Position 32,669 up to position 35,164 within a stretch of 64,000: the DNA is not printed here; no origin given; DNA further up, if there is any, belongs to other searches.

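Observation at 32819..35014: Full-length pyruvate formate-lyase homolog with the catalytic Cys-Cys replaced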

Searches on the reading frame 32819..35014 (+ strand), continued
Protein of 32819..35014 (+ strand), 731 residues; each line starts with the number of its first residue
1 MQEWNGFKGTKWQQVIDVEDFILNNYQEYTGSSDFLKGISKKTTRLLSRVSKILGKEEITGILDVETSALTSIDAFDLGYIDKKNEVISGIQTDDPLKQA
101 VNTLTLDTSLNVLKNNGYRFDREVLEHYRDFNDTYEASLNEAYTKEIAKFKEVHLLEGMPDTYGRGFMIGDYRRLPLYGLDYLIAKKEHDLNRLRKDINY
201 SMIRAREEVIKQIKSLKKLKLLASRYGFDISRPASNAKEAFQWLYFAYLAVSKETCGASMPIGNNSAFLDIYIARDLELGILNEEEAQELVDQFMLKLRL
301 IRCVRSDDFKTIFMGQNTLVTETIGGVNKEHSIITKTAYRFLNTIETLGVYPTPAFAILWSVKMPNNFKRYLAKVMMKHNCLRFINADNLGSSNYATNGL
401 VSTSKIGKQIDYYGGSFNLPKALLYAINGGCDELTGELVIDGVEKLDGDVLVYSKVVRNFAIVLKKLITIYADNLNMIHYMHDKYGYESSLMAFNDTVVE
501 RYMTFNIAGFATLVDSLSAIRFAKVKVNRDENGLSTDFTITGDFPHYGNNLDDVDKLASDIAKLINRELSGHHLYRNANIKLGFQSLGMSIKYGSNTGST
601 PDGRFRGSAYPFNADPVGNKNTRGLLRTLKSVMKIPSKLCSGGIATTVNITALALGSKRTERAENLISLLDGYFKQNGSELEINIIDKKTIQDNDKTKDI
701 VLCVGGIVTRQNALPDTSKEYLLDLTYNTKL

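Call 7: find_homologous_proteins(query=window:32819-35014:+, max_evalue=1e-50)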
Query window:32819-35014:+ (731 aa): 8000 proteins with E <= 1e-50 among 8000 candidates; the best 120 are listed.
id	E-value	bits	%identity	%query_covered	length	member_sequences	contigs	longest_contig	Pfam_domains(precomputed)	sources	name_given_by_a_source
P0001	0.0e+0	1640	100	100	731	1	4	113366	PF02901.21,PF01228.27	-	-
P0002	0.0e+0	1332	80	100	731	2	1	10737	PF02901.21,PF01228.27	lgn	-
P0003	0.0e+0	1046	64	97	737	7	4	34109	PF02901.21,PF01228.27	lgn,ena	-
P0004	0.0e+0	1036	62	100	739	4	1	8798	PF02901.21,PF01228.27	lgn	-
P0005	0.0e+0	1029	62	100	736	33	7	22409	PF02901.21,PF01228.27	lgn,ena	-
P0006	0.0e+0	1025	62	100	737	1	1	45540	PF02901.21,PF01228.27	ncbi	-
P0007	0.0e+0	1021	62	100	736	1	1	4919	PF02901.21,PF01228.27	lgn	-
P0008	1.3e-295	1000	60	100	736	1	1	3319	PF02901.21,PF01228.27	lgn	-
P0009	3.2e-288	976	59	100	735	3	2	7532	PF02901.21,PF01228.27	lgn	-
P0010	2.3e-281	953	57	100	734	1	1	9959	PF02901.21,PF01228.27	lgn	-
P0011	4.1e-278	942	58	98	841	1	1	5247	PF02901.21,PF01228.27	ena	-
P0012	9.2e-278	941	58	100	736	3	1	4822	PF02901.21,PF01228.27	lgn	-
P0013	1.8e-276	937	57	100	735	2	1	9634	PF02901.21,PF01228.27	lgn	-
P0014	2.4e-276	937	57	100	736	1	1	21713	PF02901.21,PF01228.27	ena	-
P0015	1.8e-275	934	59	95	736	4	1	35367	PF02901.21,PF01228.27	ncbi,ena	-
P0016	8.8e-275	931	56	100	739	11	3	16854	PF02901.21,PF01228.27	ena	-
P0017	2.8e-274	930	56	100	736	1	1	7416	PF02901.21,PF01228.27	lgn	-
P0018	3.7e-274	929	56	100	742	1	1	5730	PF02901.21,PF01228.27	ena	-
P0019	1.7e-273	927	57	100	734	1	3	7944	PF02901.21,PF01228.27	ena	-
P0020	2.5e-273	927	56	100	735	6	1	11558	PF02901.21,PF01228.27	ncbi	-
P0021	2.8e-272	923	56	100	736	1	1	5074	PF02901.21,PF01228.27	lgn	-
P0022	1.1e-271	921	55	100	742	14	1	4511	PF02901.21,PF01228.27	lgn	-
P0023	5.1e-270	916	55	100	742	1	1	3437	PF02901.21,PF01228.27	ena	-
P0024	1.4e-269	914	55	100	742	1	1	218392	PF02901.21,PF01228.27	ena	-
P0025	2.5e-269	913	56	100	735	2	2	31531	PF02901.21,PF01228.27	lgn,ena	-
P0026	4.4e-268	909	55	100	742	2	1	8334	PF02901.21,PF01228.27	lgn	-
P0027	3.5e-267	906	57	100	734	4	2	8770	PF02901.21,PF01228.27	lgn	-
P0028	1.3e-265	901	56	100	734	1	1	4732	PF02901.21,PF01228.27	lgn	-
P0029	3.9e-265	900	55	100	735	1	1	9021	PF02901.21,PF01228.27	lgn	-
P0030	1.9e-264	897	55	100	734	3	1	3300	PF02901.21,PF01228.27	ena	-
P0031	4.4e-261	886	53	100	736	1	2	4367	PF02901.21,PF01228.27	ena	-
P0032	1.5e-259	881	53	99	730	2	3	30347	PF02901.21,PF01228.27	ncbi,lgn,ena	-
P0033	4.8e-258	876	53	99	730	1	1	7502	PF02901.21,PF01228.27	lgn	-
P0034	1.8e-255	868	53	100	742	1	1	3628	PF02901.21,PF01228.27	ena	-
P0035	1.0e-253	862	54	100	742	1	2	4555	PF02901.21,PF01228.27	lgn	-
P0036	4.6e-249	846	59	86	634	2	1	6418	PF02901.21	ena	-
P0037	2.0e-248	844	52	100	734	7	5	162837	PF02901.21,PF01228.27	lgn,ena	-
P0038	2.7e-244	831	51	100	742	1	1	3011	PF02901.21,PF01228.27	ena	-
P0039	3.0e-244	831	51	100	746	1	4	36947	PF02901.21,PF01228.27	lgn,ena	-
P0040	2.2e-237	808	49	100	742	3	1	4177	PF02901.21,PF01228.27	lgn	-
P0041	8.3e-230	783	49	100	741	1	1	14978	PF02901.21,PF01228.27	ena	-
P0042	1.7e-228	778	49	100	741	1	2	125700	PF02901.21,PF01228.27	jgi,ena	jgi:Pyruvate-formate lyase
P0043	9.9e-226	769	49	100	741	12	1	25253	PF02901.21,PF01228.27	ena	-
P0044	1.4e-225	769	50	100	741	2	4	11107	PF02901.21,PF01228.27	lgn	-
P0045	1.5e-224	765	48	100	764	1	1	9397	PF02901.21,PF01228.27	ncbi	-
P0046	7.2e-224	763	48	100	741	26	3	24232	PF02901.21,PF01228.27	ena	-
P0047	8.7e-224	763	49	100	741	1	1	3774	PF02901.21,PF01228.27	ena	-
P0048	2.2e-223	762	48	100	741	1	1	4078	PF02901.21,PF01228.27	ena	-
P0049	8.4e-222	756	60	77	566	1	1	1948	PF02901.21,PF01228.27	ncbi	-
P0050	1.4e-221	756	48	100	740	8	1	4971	PF02901.21,PF01228.27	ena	-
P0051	8.4e-221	753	47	100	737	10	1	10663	PF02901.21,PF01228.27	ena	-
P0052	8.8e-221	753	49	100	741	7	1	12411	PF02901.21,PF01228.27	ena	-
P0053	1.3e-220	752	48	100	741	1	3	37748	PF02901.21,PF01228.27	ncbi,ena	-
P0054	8.0e-220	750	48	100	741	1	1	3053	PF02901.21,PF01228.27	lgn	-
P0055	1.9e-219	749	47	100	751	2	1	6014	PF02901.21,PF01228.27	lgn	-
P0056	1.6e-218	746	48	100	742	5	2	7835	PF02901.21,PF01228.27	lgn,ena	-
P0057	3.1e-217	741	48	100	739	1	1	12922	PF02901.21,PF11230.14,PF01228.27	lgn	-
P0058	5.0e-217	741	47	99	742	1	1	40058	PF02901.21,PF01228.27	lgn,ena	-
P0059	1.3e-216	739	47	100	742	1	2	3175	PF02901.21,PF01228.27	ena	-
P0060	5.5e-216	737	47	100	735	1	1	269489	PF02901.21,PF01228.27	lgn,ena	-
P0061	6.2e-216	737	47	100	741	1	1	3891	PF02901.21,PF01228.27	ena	-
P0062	7.1e-216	737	46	100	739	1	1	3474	PF02901.21,PF01228.27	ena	-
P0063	1.5e-215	736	47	100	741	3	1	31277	PF02901.21,PF01228.27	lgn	-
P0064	1.9e-215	735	46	100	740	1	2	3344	PF02901.21,PF11230.14,PF01228.27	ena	-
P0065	2.0e-215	735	47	100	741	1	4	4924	PF02901.21,PF01228.27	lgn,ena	-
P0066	2.1e-215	735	47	100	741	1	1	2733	PF02901.21,PF01228.27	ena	-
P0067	2.4e-215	735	46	100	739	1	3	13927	PF02901.21,PF01228.27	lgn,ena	-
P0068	2.6e-215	735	47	100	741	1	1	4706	PF02901.21,PF01228.27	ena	-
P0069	4.1e-215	734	47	100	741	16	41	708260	PF02901.21,PF01228.27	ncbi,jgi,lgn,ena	-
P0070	4.5e-215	734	46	100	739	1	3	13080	PF02901.21,PF01228.27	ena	-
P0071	3.6e-214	731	46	100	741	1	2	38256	PF02901.21,PF01228.27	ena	-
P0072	7.1e-214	730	46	100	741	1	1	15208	PF02901.21,PF01228.27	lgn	-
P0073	8.8e-214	730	48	98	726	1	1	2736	PF02901.21,PF01228.27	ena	-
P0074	1.1e-213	730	46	100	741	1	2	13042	PF02901.21,PF01228.27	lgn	-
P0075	2.2e-213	729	46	100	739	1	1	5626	PF02901.21,PF01228.27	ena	-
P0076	6.1e-213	727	47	100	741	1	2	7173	PF02901.21,PF01228.27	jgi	-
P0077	7.8e-213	727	46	100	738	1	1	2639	PF02901.21,PF01228.27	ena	-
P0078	9.1e-213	726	47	100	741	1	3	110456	PF02901.21,PF01228.27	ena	-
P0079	4.6e-212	724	46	100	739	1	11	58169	PF02901.21,PF01228.27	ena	-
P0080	9.9e-212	723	46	100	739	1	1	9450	PF02901.21,PF01228.27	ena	-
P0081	1.0e-211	723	47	100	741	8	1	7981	PF02901.21,PF01228.27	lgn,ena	-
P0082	1.1e-211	723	46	100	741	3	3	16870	PF02901.21,PF11230.14,PF01228.27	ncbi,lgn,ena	-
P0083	1.4e-211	723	45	100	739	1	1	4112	PF02901.21,PF01228.27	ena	-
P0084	2.3e-211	722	46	100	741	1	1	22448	PF02901.21,PF11230.14,PF01228.27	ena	-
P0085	3.1e-211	721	46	100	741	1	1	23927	PF02901.21,PF01228.27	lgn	-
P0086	3.6e-211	721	46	100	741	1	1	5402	PF02901.21,PF01228.27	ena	-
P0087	3.9e-211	721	46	100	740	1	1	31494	PF02901.21,PF01228.27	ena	-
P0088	4.6e-211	721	46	100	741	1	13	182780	PF02901.21,PF11230.14,PF01228.27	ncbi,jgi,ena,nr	ncbi:MAG: formate C-acetyltransferase [Firmicutes bacterium]|nr:formate C-acetyltransferase [Bacillo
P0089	8.3e-211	720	46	100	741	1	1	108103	PF02901.21,PF01228.27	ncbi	-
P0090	9.0e-211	720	46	100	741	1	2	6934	PF02901.21,PF11230.14,PF01228.27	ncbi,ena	-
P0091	1.0e-210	720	46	100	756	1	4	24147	PF02901.21,PF11230.14,PF01228.27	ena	-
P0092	1.5e-210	719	46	100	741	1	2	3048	PF02901.21,PF11230.14,PF01228.27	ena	-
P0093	2.1e-210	719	46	100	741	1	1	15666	PF02901.21,PF11230.14,PF01228.27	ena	-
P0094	3.1e-210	718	46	100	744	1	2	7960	PF02901.21,PF01228.27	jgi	-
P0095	3.2e-210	718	46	100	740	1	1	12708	PF02901.21,PF01228.27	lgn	-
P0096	3.4e-210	718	46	100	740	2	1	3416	PF02901.21,PF01228.27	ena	-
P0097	5.2e-210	717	46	100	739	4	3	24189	PF02901.21,PF01228.27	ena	-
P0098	6.0e-210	717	46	100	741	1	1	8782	PF02901.21,PF11230.14,PF01228.27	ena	-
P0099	6.6e-210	717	46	100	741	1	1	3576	PF02901.21,PF01228.27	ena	-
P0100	7.0e-210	717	46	100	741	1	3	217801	PF02901.21,PF01228.27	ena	-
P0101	7.6e-210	717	46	100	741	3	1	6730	PF02901.21,PF11230.14,PF01228.27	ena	-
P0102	8.3e-210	717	46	100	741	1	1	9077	PF02901.21,PF11230.14,PF01228.27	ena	-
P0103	9.0e-210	717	46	100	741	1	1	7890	PF02901.21,PF11230.14,PF01228.27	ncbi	-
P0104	1.2e-209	716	45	100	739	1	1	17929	PF02901.21,PF01228.27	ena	-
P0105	1.4e-209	716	46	100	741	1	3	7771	PF02901.21,PF11230.14,PF01228.27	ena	-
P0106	1.4e-209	716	46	100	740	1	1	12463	PF02901.21,PF01228.27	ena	-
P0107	1.7e-209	716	46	100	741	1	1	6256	PF02901.21,PF01228.27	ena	-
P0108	1.9e-209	715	46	100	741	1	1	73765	PF02901.21,PF11230.14,PF01228.27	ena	-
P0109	2.3e-209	715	46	100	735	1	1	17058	PF02901.21,PF01228.27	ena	-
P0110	2.5e-209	715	45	100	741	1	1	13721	PF02901.21,PF11230.14,PF01228.27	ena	-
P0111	2.5e-209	715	46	100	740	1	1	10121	PF02901.21,PF01228.27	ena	-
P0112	2.6e-209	715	46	100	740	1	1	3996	PF02901.21,PF01228.27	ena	-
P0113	3.5e-209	715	46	100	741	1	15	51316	PF02901.21,PF11230.14,PF01228.27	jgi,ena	-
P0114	4.0e-209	714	46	100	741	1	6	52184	PF02901.21,PF11230.14,PF01228.27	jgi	-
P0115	4.1e-209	714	46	100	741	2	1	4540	PF02901.21,PF01228.27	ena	-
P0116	4.5e-209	714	46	100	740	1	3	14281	PF02901.21,PF01228.27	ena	-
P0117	4.9e-209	714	46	100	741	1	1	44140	PF02901.21,PF01228.27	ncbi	-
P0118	5.1e-209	714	46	100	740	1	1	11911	PF02901.21,PF01228.27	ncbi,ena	-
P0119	5.3e-209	714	46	100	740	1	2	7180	PF02901.21,PF01228.27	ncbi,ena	-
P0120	5.8e-209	714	46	100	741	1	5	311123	PF02901.21,PF11230.14,PF01228.27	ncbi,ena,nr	ncbi:MAG: formate C-acetyltransferase [Bacilli bacterium]|nr:formate C-acetyltransferase [Bacilli ba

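Call 14: find_encoding_contigs(protein=P0006, flank=10000, max_places=3)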
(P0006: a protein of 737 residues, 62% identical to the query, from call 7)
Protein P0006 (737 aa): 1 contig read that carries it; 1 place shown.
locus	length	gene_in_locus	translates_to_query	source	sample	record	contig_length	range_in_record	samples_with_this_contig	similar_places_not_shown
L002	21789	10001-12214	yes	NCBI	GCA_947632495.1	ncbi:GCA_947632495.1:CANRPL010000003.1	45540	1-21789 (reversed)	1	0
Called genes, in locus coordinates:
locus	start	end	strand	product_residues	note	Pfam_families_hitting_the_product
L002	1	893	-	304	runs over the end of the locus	-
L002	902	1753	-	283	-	PF00149:Metallophos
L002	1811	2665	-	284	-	PF03116:NQR2_RnfD_RnfE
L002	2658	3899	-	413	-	PF13375:RnfC_N, PF01512:Complex1_51K, PF00037:Fer4 (faint), PF12797:Fer4_2 (faint), PF12838:Fer4_7, PF13237:Fer4_10 (weak), PF14697:Fer4_21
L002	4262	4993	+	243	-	PF01966:HD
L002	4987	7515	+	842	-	PF00133:tRNA-synt_1, PF01406:tRNA-synt_1e (faint), PF09334:tRNA-synt_1g, PF13603:tRNA-synt_1_2 (faint), PF09334:tRNA-synt_1g, PF00133:tRNA-synt_1, PF08264:Anticodon_1, PF10458:Val_tRNA-synt_C (weak)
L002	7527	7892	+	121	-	PF01880:Desulfoferrodox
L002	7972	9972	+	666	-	PF22745:Nlig-Ia, PF01653:DNA_ligase_aden, PF03120:OB_DNA_ligase, PF03119:DNA_ligase_ZBD, PF12826:HHH_2, PF14520:HHH_5 (weak), PF00533:BRCT, PF12738:PTCB-BRCT (weak)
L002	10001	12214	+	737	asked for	PF02901:PFL-like, PF01228:Gly_radical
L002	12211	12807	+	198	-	-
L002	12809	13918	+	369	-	-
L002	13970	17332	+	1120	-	PF01855:POR_N, PF17147:PFOR_II, PF01558:POR, PF10371:EKR, PF12838:Fer4_7 (weak), PF13187:Fer4_9 (weak), PF13484:Fer4_16 (weak), PF02775:TPP_enzyme_C, +1 more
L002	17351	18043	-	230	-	PF04542:Sigma70_r2, PF04545:Sigma70_r4, PF01381:HTH_3 (weak)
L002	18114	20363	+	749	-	PF23139:OB_YrrC, PF14490:HHH_RecD2, PF01443:Viral_helicase1 (faint), PF13086:AAA_11 (weak), PF13245:AAA_19, PF13604:AAA_30, PF18335:SH3_13, PF13538:UvrD_C_2, +1 more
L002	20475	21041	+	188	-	-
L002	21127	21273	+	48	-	-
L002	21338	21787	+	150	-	?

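Call 15: find_encoding_contigs(protein=P0069, flank=10000, max_places=3)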
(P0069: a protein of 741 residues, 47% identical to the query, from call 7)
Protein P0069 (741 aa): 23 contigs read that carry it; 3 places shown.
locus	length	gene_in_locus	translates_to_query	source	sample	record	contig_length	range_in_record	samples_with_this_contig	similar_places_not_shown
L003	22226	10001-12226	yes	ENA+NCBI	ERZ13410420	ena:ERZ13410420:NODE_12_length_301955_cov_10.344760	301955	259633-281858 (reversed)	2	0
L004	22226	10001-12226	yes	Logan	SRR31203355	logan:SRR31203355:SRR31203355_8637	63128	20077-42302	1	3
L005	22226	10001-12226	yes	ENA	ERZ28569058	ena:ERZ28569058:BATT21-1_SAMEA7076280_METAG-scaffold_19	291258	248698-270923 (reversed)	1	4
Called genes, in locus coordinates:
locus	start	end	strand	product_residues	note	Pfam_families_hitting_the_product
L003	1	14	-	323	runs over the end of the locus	-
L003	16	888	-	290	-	PF00149:Metallophos, PF12850:Metallophos_2 (weak)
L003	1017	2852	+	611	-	PF12810:ALK_LTK_GRD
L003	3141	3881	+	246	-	PF01966:HD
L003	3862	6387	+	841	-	PF00133:tRNA-synt_1, PF01406:tRNA-synt_1e (faint), PF09334:tRNA-synt_1g, PF13603:tRNA-synt_1_2 (faint), PF09334:tRNA-synt_1g, PF00133:tRNA-synt_1, PF08264:Anticodon_1, PF10458:Val_tRNA-synt_C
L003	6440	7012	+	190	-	PF01725:Ham1p_like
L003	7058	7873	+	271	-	PF13240:Zn_Ribbon_1 (weak)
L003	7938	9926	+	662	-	PF22745:Nlig-Ia, PF01653:DNA_ligase_aden, PF03120:OB_DNA_ligase, PF03119:DNA_ligase_ZBD, PF12826:HHH_2, PF14520:HHH_5 (weak), PF00633:HHH (weak), PF00533:BRCT, +1 more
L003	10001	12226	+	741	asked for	PF02901:PFL-like, PF01228:Gly_radical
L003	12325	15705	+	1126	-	PF01855:POR_N, PF17147:PFOR_II, PF01558:POR, PF10371:EKR (weak), PF12838:Fer4_7 (weak), PF13183:Fer4_8 (weak), PF13187:Fer4_9, PF02775:TPP_enzyme_C, +4 more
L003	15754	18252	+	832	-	-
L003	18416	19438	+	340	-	PF21016:RlmN_N, PF04055:Radical_SAM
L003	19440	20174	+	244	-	PF00481:PP2C (weak), PF13672:PP2C_2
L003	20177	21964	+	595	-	PF00069:Pkinase, PF07714:PK_Tyr_Ser-Thr, PF03109:ABC1 (weak), PF03793:PASTA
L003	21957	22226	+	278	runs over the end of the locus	PF16745:RsgA_N, PF03193:RsgA_GTPase, PF00005:ABC_tran (weak)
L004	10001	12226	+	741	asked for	PF02901:PFL-like, PF01228:Gly_radical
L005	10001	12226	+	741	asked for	PF02901:PFL-like, PF01228:Gly_radical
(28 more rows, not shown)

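Call 17: find_related_loci(query=A1, collection=genome_contigs, flank=10000)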
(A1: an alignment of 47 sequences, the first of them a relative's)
Query A1 (731 aa) in genome_contigs; peptide patterns used: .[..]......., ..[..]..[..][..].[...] (x = any residue, [..] = any of these).
600 stretches matched a pattern (row limit reached: there are more); 598 encode a relative of the query (tblastn E <= 1e-3); the best 80 are kept; 80 distinct loci.
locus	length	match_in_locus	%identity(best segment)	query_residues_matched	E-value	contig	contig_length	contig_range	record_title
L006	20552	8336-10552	55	1-731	0e+0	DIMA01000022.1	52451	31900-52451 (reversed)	MAG TPA_asm: Bacillales bacterium UBA5578 UBA5578_contig_240, whole genome shotgun sequence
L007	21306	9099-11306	45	4-731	0e+0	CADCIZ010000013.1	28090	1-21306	MAG: uncultured Erysipelotrichaceae bacterium isolate RUG14702 genome assembly, contig: RUG14702_asm_13, whole genome sh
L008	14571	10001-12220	44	1-731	0e+0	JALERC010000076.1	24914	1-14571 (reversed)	MAG: Mycoplasmatota bacterium isolate SUG259 k141_7278834, whole genome shotgun sequence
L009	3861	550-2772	44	1-731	0e+0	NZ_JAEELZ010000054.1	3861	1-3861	MAG: Methanosphaera sp. isolate Tb.RUG.228 k141_4705375_flag=1_multi=11.0000_len=3861, whole genome shotgun sequence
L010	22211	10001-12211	44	1-728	0e+0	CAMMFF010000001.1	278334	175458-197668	MAG: uncultured Clostridia bacterium isolate ERR4968681_bin.18_MetaWRAP_v1.1_MAG genome assembly, contig: NODE_19_length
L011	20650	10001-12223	44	1-731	0e+0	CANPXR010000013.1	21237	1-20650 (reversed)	MAG: uncultured Bacilli bacterium isolate Lapin-004__bin62 genome assembly, contig: Lapin-004__NODE_3102_length_21237_co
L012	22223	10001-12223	44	1-731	0e+0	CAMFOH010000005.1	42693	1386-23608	MAG: uncultured Mollicutes bacterium isolate ERR2020022_bin.3_metaWRAP_v1.3_MAG genome assembly, contig: ERZ10552055.104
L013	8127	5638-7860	43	1-731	0e+0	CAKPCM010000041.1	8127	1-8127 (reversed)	MAG: uncultured Bacilli bacterium isolate REFINED_METABAT215_TOP10_CONTIGS_1500_ASSEMBLY_K77_MERGED__Hadza_MoBio_hadza-A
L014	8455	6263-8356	44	2-693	0e+0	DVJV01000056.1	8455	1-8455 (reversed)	MAG TPA_asm: Candidatus Ventricola gallistercoris isolate ChiHcec16-310 ChiHcec16__C59921_L8455_SRR6323427, whole genome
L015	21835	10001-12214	42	2-731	0e+0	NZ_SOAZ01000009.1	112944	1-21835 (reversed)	Fonticella tunisiensis strain DSM 24455 Ga0244689_109, whole genome shotgun sequence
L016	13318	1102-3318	43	2-730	0e+0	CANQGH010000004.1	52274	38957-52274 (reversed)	MAG: uncultured Bacilli bacterium isolate Lapin-001__bin74 genome assembly, contig: Lapin-001__NODE_884_length_52274_cov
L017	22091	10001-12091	44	2-691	0e+0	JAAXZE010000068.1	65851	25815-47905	MAG: Clostridia bacterium isolate AS01afH2WH_13 12639_AS01, whole genome shotgun sequence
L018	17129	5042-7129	44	4-693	0e+0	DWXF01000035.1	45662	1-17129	MAG TPA_asm: Candidatus Flavonifractor merdavium isolate 3313 ChiHile2__C124524_L45662_SAMN08009803, whole genome shotgu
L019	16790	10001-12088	43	4-693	0e+0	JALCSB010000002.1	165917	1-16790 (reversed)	MAG: Intestinimonas sp. isolate UW_MP_OSCL3_1 Ga0455774_000029, whole genome shotgun sequence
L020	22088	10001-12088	45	3-693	0e+0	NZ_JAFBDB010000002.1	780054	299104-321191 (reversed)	Clostridium pascui strain DSM 10365 Ga0454005_02, whole genome shotgun sequence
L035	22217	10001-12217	43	1-731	0e+0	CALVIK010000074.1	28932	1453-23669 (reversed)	MAG: uncultured Bacilli bacterium isolate E08__bin338 genome assembly, contig: E08__k127_2140858, whole genome shotgun s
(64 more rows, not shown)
